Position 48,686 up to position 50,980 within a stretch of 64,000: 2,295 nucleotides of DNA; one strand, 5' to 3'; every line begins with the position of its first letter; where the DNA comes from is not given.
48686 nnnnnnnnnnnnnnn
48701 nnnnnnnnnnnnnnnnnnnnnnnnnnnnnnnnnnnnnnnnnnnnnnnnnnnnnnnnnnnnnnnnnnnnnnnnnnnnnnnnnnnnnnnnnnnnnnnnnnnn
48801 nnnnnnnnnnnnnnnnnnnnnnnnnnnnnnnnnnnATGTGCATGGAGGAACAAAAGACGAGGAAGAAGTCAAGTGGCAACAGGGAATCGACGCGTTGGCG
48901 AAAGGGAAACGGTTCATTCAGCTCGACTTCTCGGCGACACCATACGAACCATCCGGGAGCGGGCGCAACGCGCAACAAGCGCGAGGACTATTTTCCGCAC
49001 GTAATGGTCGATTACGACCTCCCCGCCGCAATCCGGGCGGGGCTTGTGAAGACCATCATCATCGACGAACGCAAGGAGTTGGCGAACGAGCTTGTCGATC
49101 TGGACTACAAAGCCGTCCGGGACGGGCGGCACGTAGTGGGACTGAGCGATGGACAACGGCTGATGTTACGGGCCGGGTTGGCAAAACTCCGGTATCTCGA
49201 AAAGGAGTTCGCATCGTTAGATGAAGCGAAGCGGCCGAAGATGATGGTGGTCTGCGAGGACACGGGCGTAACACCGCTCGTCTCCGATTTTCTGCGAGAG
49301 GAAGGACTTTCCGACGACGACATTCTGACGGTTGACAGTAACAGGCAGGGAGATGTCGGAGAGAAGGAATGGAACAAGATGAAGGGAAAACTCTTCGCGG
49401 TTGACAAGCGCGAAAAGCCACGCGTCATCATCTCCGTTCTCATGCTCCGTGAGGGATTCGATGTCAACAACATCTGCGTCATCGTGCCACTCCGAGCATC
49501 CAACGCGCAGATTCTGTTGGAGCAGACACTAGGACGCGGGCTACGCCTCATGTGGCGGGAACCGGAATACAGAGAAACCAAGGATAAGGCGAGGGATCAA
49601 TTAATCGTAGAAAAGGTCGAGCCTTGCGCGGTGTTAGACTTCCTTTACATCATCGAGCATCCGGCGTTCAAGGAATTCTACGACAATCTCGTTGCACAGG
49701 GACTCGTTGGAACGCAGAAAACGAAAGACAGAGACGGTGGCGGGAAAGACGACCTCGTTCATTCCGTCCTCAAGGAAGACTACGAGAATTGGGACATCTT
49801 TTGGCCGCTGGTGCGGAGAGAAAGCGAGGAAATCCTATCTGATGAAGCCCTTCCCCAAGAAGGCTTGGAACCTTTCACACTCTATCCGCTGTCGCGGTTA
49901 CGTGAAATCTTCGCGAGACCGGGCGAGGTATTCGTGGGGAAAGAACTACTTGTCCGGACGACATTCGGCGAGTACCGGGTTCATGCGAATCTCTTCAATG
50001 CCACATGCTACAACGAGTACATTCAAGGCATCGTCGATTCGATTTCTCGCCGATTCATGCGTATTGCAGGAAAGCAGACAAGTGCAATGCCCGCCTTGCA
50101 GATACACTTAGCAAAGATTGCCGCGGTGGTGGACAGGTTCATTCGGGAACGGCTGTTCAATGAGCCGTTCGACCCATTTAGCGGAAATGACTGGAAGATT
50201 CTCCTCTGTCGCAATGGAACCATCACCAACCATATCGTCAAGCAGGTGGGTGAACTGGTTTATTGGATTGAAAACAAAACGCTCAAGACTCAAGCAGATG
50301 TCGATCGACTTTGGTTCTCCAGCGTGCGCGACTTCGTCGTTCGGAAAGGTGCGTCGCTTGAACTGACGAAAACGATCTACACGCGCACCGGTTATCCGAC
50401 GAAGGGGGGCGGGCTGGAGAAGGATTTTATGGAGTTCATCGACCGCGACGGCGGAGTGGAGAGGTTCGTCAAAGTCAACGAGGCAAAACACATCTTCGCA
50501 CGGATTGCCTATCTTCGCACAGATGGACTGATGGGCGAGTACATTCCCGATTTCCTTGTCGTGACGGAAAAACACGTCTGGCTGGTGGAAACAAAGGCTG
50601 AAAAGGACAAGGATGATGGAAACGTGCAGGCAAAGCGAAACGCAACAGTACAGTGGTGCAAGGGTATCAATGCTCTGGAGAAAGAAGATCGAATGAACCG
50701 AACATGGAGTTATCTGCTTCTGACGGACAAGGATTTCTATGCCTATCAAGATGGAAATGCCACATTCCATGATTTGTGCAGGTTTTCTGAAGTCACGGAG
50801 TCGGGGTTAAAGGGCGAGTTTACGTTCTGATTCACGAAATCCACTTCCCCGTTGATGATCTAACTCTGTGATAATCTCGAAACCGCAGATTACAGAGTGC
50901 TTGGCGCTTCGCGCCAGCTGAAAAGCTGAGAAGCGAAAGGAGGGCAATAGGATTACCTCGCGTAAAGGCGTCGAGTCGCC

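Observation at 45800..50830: Type III R-M locus: mod broken at a (GA)5 tract, low-GC TRD, res also frameshifted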

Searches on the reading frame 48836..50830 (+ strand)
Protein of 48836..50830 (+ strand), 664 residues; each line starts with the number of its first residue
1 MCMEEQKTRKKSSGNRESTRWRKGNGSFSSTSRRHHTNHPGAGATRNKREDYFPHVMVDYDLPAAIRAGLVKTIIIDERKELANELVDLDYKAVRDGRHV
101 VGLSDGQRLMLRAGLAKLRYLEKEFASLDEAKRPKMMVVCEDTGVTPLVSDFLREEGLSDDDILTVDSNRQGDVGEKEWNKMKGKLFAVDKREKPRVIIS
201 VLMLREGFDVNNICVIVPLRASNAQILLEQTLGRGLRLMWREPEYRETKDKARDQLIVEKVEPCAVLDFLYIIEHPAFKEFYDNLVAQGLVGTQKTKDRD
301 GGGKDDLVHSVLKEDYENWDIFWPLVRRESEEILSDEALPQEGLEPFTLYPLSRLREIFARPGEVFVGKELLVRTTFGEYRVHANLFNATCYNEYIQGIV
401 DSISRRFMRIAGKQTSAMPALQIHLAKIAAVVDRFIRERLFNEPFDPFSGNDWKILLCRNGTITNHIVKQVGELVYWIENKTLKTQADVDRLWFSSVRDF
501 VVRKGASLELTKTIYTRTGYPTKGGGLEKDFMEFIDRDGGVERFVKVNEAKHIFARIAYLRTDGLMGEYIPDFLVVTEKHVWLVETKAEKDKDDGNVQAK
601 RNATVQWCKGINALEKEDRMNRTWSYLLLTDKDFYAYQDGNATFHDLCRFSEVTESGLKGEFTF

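Call 6: search_protein_families(library=pfam, proteins=[window:48836-50830:+], max_evalue=0.01)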
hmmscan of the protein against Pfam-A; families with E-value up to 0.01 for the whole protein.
window:48836-50830:+ (664 aa): 2 families
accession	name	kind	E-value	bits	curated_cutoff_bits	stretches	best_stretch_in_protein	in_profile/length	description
PF19778.5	RE_endonuc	-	0.0075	16.5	23.4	0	526-596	13-80/108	Endonuclease domain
PF00271.37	Helicase_C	-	0.0094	16.6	23.5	0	117-237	2-108/110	Helicase conserved C-terminal domain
